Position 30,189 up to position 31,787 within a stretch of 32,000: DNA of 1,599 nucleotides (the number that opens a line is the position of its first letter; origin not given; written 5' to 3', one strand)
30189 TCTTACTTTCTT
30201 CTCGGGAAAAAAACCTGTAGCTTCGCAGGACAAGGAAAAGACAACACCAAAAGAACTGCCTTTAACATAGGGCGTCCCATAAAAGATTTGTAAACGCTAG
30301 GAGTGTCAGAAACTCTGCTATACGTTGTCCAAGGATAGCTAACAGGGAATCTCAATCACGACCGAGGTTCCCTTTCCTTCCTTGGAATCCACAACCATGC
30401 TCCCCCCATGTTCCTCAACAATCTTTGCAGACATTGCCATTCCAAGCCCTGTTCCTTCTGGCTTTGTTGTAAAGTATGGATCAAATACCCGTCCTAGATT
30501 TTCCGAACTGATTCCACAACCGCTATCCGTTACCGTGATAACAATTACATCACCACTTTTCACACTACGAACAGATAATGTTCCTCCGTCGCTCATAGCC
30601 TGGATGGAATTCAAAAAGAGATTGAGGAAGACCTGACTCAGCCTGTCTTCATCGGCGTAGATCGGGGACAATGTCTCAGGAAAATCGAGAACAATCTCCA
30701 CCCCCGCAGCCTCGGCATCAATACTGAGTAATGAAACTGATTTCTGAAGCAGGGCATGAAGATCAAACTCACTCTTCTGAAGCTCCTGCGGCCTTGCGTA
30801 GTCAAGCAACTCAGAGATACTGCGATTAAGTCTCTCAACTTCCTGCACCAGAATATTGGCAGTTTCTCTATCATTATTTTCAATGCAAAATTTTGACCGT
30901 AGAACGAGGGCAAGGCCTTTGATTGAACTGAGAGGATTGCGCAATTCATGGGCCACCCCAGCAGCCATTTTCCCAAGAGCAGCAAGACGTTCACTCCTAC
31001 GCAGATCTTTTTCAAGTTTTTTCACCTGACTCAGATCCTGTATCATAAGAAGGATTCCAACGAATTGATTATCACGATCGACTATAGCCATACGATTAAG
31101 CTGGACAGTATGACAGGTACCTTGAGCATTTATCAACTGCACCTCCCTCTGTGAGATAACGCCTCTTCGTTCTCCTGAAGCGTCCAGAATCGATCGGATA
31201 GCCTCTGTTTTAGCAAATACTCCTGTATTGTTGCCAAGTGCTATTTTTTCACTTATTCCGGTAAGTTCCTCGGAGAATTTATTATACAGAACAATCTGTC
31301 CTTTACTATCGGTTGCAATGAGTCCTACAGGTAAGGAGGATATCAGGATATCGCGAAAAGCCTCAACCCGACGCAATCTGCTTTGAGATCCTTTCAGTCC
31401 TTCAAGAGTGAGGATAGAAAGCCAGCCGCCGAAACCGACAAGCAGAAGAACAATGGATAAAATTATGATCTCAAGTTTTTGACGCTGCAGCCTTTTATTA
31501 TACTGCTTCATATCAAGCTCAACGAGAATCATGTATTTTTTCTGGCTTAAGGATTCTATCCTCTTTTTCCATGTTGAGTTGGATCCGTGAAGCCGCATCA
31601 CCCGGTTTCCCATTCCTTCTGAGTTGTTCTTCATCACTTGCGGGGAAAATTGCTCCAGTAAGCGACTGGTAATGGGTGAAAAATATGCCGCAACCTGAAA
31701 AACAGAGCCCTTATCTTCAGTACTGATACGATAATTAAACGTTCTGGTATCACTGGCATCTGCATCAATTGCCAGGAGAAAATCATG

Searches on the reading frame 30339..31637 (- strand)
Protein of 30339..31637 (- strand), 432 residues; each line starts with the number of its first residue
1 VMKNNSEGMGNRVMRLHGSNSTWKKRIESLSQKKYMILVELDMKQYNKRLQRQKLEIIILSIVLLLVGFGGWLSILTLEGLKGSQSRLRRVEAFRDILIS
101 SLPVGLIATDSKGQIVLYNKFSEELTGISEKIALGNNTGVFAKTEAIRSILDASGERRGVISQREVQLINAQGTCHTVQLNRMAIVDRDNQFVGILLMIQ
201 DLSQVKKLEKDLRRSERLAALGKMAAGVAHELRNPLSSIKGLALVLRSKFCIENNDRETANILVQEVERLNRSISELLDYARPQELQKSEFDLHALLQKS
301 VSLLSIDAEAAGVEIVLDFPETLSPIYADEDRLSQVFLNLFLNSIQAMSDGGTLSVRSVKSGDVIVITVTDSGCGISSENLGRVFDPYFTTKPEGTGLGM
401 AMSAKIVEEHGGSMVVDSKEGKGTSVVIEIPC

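Call 14: search_protein_families(library=pfam, proteins=[window:30339-31637:-], max_evalue=0.001)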
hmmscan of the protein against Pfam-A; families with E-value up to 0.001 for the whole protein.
window:30339-31637:- (432 aa): 4 families
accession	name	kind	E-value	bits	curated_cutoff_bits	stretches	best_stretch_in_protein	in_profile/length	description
PF02518.31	HATPase_c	-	1.2e-25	90.5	26.4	1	329-431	2-108/111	Histidine kinase-, DNA gyrase B-, and HSP90-like ATPase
PF00512.31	HisKA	-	1.9e-14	53.9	26.9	1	221-285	2-65/66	His Kinase A (phospho-acceptor) domain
PF00989.32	PAS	-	8e-09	35.9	22.6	1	98-201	6-112/113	PAS fold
PF13426.13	PAS_9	-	3e-05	24.7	27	0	104-204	2-103/103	PAS domain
